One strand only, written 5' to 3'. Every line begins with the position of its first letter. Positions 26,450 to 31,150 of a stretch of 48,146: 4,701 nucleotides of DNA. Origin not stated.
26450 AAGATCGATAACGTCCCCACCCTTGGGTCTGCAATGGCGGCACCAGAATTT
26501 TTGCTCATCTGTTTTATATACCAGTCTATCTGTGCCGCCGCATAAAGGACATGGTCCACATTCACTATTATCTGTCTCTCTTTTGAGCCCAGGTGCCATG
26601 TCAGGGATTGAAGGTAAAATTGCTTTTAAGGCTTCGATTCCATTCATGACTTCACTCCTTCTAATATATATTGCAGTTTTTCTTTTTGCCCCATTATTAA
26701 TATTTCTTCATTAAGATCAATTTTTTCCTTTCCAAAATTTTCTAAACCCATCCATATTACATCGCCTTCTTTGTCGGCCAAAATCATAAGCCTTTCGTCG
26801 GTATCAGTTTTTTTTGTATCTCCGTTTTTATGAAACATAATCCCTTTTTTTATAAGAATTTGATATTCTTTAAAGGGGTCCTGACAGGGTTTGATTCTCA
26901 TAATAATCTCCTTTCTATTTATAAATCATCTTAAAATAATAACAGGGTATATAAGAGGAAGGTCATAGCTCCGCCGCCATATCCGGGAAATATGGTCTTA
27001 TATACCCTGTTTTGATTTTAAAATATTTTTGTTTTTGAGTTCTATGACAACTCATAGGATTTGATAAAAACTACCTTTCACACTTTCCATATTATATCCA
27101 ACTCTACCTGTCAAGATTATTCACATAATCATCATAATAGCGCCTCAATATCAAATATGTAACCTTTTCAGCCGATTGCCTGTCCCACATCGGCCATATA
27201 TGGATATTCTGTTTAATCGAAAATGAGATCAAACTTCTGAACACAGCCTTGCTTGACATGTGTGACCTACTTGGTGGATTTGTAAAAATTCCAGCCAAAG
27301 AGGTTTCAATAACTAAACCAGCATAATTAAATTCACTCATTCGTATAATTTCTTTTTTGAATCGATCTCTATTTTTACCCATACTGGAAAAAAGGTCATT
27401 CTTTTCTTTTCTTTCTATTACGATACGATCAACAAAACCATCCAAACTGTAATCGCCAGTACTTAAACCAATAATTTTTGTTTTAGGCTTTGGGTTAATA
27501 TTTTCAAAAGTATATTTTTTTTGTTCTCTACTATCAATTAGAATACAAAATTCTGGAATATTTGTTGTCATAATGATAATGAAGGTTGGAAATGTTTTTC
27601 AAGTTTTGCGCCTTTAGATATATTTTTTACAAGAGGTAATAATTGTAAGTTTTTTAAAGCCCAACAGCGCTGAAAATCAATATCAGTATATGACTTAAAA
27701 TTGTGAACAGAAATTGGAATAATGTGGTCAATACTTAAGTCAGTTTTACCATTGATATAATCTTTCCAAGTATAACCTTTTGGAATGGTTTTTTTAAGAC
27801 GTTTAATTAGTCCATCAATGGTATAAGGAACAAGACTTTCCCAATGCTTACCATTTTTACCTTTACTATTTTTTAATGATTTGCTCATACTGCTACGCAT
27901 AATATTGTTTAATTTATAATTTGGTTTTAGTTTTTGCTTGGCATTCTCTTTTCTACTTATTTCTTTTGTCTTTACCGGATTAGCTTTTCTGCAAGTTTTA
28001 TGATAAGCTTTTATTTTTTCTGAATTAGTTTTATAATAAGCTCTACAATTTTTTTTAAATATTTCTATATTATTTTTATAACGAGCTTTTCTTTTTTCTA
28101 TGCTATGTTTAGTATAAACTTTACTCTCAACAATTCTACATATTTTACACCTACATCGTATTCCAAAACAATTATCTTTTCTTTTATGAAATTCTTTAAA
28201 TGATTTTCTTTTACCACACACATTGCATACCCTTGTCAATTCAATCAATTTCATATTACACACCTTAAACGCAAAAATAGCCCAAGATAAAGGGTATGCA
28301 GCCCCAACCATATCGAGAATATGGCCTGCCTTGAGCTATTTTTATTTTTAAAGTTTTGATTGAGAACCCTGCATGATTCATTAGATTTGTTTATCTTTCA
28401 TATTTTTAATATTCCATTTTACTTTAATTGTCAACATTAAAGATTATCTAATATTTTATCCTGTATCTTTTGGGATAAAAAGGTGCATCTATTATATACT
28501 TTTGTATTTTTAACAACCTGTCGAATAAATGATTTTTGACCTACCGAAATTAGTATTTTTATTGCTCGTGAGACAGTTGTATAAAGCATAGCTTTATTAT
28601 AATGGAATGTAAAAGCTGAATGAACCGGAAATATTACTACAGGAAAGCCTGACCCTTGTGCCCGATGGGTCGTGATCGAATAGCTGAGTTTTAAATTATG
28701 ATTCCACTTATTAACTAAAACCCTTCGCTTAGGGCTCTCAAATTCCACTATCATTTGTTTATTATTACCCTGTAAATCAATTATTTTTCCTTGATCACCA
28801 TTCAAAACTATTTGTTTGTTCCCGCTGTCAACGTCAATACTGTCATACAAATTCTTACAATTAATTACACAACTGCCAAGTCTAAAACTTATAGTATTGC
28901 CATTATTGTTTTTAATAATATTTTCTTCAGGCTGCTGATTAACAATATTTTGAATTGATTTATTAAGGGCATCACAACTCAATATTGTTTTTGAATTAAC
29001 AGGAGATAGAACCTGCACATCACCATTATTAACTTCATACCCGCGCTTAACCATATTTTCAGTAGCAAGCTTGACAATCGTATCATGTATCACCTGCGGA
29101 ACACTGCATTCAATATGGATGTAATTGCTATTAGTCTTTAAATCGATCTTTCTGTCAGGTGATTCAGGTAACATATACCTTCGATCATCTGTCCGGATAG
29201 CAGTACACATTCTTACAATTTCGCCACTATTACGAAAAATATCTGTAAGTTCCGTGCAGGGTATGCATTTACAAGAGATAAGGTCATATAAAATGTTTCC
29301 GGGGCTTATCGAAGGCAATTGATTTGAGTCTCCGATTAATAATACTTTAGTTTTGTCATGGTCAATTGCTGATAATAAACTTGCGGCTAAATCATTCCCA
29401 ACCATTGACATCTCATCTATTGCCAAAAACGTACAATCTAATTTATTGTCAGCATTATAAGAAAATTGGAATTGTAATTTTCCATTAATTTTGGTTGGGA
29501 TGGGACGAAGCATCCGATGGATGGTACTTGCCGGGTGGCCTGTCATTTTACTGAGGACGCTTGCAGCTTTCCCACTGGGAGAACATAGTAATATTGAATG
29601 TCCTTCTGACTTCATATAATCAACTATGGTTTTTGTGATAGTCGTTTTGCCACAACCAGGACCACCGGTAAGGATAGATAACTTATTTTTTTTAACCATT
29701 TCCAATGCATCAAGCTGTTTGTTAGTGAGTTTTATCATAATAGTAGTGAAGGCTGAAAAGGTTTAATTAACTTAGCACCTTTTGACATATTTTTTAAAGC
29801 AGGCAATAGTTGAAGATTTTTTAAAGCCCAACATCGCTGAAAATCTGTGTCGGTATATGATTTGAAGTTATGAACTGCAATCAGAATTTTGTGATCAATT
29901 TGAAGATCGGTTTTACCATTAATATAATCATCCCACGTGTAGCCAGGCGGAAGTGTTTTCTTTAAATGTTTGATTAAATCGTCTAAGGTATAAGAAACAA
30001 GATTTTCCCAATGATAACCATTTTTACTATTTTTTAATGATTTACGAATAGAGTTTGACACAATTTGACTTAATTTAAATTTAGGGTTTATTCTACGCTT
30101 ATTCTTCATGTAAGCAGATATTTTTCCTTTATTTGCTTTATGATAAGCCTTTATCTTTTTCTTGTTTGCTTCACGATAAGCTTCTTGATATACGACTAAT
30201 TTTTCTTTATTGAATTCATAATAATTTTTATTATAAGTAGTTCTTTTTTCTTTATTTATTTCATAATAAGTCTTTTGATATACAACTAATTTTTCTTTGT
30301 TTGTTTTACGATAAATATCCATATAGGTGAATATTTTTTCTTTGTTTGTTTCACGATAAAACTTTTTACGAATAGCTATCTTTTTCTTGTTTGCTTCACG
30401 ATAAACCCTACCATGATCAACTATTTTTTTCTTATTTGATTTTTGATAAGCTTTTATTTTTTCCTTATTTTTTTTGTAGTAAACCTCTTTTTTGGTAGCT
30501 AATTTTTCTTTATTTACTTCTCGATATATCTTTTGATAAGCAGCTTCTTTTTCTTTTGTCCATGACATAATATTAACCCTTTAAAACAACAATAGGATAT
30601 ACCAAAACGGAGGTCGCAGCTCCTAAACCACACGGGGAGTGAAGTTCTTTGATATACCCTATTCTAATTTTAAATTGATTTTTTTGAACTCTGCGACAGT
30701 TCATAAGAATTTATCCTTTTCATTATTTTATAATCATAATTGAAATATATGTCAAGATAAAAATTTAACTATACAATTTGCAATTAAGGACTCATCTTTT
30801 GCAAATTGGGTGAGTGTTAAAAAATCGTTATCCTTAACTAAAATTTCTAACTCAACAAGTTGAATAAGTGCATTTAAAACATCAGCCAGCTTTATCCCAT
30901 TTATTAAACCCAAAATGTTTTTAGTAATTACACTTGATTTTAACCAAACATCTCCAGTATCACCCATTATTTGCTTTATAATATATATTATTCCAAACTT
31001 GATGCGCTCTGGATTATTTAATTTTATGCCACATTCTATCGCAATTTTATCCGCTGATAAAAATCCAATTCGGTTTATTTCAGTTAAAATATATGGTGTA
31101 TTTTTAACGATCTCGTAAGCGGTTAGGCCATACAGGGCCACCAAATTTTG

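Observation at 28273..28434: Leader RNA copy B: same kissing-loop architecture, with G-U pairs that work only on the minus-strand RNA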

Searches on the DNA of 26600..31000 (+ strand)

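Call 13: search_dna_similar(query=window:26600-31000:+, collection=phages, mode=near)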
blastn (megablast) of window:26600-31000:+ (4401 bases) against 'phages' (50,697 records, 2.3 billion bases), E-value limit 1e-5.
No match.

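Call 41: build_rna_model(alignment_id=A3, structure=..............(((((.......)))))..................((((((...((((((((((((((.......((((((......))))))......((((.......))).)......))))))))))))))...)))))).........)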
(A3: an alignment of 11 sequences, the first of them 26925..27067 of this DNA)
Model R1 built from alignment A3 (11 sequences, 157 columns); structure: as given.
model positions 137; base pairs 35; branch points 2; effective number of sequences 2.6; information 0.59 bits per position. Calibrated on 0.2 Mb of random sequence (short: E-values are rough).
structure used (alignment columns):
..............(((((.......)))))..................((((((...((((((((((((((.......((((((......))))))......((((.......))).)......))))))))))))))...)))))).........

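Call 42: search_with_rna_model(model_id=R1, sources=[window, L001, L002, L003, L004, L005, L006, L007, L008, L009, L010, L011, L012, L013, L014, L015, L016], max_evalue=1, make_alignment=true)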
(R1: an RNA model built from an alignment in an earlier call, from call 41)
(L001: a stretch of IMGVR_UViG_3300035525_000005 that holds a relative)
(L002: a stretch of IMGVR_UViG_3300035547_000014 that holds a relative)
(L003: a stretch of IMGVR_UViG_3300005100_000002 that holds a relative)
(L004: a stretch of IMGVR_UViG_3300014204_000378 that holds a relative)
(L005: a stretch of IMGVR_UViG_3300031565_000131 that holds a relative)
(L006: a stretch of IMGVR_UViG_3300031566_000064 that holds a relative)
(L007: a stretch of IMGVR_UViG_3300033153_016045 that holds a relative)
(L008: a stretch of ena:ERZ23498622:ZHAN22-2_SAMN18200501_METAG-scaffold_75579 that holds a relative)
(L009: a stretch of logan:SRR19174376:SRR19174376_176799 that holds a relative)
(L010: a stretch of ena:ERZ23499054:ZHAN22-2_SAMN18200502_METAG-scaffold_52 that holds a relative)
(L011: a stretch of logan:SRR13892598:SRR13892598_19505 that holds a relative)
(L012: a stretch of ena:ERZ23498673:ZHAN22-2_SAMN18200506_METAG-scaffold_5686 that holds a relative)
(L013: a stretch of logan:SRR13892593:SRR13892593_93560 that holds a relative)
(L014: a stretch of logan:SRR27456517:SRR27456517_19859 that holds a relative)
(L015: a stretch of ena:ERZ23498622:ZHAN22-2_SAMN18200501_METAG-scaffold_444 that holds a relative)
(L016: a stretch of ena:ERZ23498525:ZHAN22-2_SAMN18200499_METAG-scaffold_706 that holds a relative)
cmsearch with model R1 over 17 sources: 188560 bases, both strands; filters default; matches with E-value up to 1: 32.
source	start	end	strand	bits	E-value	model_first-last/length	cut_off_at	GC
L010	9989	10125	+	134.8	5.3e-22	1-137/137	no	0.39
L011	20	156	+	134.8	5.3e-22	1-137/137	no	0.39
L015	9863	9998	+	129.9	4.3e-21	1-137/137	no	0.34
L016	9863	9998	+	129.9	4.3e-21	1-137/137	no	0.34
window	28258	28393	-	127.5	1.2e-20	1-137/137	no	0.37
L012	5144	5280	+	125.2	3.1e-20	1-137/137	no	0.39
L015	11163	11305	+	122.8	8.6e-20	1-137/137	no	0.39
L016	11163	11305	+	122.8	8.6e-20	1-137/137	no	0.39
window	30574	30716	-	120.5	2.3e-19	1-137/137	no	0.36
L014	9856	9994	+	112.3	7.4e-18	1-137/137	no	0.39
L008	1222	1363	+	110.1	1.8e-17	1-137/137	no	0.35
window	26924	27067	-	108.6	3.5e-17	1-137/137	no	0.32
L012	2819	2954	+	108.3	4.1e-17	1-137/137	no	0.35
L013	1046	1181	+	108.3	4.1e-17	1-137/137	no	0.35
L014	12509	12654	+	100.2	1.2e-15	1-137/137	no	0.34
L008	2555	2667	+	57.1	1e-07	1-105/137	3'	0.36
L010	10027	10182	-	49.9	2.2e-06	1-137/137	no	0.35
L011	58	213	-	49.9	2.2e-06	1-137/137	no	0.35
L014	9891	10035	-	39.8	0.00016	1-137/137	no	0.34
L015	11199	11349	-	39.3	0.00019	1-137/137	no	0.36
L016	11199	11349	-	39.3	0.00019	1-137/137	no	0.36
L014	12551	12691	-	38.9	0.00023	1-137/137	no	0.33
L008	1260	1388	-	38.3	0.0003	1-137/137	no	0.33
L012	2854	2995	-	34.3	0.0016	1-137/137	no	0.33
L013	1081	1222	-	34.3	0.0016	1-137/137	no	0.33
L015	9898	10023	-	32.6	0.0033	1-137/137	no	0.33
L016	9898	10023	-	32.6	0.0033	1-137/137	no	0.33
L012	5182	5338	-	30.7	0.0073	1-137/137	no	0.39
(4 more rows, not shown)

Alignment A4: 32 matches aligned to the model, 255 columns, each read 5' to 3' on its own strand. Consensus structure (alignment columns), stored with it:
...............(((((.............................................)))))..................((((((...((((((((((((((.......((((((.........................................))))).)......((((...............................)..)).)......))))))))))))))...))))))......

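Call 48: search_rna_families(source=window, start=26850, end=30800, threshold=evalue, max_evalue=5)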
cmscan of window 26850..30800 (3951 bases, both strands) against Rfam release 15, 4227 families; matches with E-value up to 5: 3.
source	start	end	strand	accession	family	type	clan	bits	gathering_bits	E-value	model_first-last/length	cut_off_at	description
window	27085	27142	-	RF00526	snoMe28S-U3344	Gene; snRNA; snoRNA; CD-box;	-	25.9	50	0.23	1-83/83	no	Small nucleolar RNA Me28S-U3344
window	30325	30395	-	RF01190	snR50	Gene; snRNA; snoRNA; CD-box;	-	23.3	45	2.3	1-89/89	no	Small nucleolar RNA snR50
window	26850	26925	+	RF02350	psRNA6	Gene; sRNA;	-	16.8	60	0.12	258-333/333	5'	Nitrosomonas sRNA psRNA6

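Call 49: search_with_rna_model(model_id=R1, sources=[L017, L018, L019, L020, L021, L022, L023, L024, L025, L026, L027, L028, L029, L030, L031, L032, L033, L034, L035, L036, L037, L038, L039, L040, L041, L042, L043, L044, L045, L046, L047, L048, L049, L050, L051, L052, L053, L054, L055, L056, L057, L058, L059, L060, L061, L062, L063, L064, L065, L066, L067, L068, L069, L070, L071, L072, L073, L074, L075, L076, L077, L078, L079, L080, L081, L082, L083, L084, L085, L086, L087, L088, L089, L090, L091, L092, L093, L094, L095, L096], max_evalue=0.1)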
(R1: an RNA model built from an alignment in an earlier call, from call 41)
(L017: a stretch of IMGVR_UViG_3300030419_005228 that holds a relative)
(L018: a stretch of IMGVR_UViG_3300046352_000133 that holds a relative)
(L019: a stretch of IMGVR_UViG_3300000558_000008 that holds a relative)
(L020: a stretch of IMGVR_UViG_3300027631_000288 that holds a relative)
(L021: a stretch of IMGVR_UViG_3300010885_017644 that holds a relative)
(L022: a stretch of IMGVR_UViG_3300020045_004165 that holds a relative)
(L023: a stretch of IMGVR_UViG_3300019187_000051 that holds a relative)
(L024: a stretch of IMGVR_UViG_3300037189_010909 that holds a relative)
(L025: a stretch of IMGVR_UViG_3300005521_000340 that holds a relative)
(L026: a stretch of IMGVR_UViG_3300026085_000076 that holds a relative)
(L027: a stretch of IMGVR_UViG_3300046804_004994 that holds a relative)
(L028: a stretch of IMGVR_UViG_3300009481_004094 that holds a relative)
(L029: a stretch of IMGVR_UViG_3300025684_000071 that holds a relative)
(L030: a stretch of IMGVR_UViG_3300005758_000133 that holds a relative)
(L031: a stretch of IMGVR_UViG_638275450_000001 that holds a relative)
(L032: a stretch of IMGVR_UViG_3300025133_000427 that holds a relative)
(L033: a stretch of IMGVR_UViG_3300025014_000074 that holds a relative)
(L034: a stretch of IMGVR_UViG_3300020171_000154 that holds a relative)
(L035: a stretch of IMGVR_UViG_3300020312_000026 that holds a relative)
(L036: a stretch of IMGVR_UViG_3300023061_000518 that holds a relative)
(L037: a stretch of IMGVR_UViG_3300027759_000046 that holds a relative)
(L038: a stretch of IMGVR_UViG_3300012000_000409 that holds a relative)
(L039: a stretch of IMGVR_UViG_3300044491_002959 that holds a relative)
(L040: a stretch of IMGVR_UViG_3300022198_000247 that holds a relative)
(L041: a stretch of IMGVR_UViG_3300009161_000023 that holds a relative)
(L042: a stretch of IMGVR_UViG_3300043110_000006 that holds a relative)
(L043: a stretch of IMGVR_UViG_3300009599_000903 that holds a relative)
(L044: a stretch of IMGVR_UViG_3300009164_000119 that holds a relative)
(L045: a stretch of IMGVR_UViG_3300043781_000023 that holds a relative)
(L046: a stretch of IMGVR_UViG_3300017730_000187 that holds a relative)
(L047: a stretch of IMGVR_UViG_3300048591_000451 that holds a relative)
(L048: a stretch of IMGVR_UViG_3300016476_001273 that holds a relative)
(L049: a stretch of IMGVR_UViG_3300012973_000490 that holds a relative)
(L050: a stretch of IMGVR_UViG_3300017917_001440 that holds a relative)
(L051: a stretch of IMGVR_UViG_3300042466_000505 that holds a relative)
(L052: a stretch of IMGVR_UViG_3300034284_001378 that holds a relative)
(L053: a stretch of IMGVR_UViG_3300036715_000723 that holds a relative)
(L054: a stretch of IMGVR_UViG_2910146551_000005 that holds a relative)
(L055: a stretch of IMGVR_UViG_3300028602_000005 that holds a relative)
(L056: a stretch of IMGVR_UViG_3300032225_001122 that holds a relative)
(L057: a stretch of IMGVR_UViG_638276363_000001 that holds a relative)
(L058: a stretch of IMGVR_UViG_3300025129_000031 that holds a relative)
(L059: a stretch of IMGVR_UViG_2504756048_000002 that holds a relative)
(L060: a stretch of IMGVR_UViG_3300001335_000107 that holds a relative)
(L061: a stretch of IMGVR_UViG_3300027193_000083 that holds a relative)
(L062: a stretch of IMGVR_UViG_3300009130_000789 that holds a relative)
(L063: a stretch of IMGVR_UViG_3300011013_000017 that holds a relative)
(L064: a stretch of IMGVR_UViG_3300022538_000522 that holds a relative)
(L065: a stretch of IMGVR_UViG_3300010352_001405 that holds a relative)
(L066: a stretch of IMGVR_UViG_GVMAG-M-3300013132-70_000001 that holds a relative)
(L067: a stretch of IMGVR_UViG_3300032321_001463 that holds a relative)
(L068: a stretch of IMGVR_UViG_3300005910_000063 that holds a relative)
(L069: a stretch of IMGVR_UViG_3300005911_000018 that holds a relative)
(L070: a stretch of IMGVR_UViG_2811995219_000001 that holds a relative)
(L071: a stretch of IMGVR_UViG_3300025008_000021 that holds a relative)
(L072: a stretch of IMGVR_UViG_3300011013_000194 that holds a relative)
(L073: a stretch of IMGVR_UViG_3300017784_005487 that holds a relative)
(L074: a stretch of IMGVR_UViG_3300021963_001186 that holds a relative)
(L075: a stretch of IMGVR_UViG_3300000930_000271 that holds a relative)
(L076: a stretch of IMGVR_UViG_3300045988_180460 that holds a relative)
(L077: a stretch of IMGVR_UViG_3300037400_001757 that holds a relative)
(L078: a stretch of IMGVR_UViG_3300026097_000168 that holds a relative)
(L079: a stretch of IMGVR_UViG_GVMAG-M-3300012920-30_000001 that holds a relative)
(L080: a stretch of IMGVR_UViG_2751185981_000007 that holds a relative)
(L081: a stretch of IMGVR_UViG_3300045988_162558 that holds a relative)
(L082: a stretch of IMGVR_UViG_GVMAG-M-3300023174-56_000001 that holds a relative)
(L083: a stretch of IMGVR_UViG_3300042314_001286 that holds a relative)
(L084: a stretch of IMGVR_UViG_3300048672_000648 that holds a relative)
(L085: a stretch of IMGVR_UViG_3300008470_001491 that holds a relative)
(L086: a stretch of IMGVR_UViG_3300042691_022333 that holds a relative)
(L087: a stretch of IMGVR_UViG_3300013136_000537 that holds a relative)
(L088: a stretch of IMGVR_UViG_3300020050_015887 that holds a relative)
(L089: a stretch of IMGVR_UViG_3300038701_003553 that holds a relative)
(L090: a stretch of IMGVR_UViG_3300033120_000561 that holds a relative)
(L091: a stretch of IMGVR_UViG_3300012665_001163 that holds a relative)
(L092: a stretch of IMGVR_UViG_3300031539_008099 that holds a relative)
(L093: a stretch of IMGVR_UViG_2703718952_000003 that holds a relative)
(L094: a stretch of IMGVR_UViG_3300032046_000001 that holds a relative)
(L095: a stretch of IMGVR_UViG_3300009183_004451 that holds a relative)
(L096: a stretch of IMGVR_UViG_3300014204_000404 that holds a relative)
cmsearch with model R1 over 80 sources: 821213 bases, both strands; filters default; matches with E-value up to 0.1: 10.
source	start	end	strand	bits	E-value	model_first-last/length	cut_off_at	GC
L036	3154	3295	+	93.4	9.7e-14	1-137/137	no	0.37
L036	1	142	+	81.1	1.7e-11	1-137/137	no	0.37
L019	1313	1455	-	75.5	1.9e-10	1-137/137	no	0.36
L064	6475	6619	+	74.7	2.7e-10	1-137/137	no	0.39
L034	4497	4640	-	56.4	6.1e-07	1-137/137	no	0.41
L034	4462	4606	+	39.7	0.00073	1-137/137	no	0.33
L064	6514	6663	-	34.4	0.0067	1-137/137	no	0.36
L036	39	195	-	32.9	0.013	1-137/137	no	0.36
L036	3192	3323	-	32.8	0.013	1-137/137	no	0.36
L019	1280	1416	+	30.8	0.031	1-137/137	no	0.39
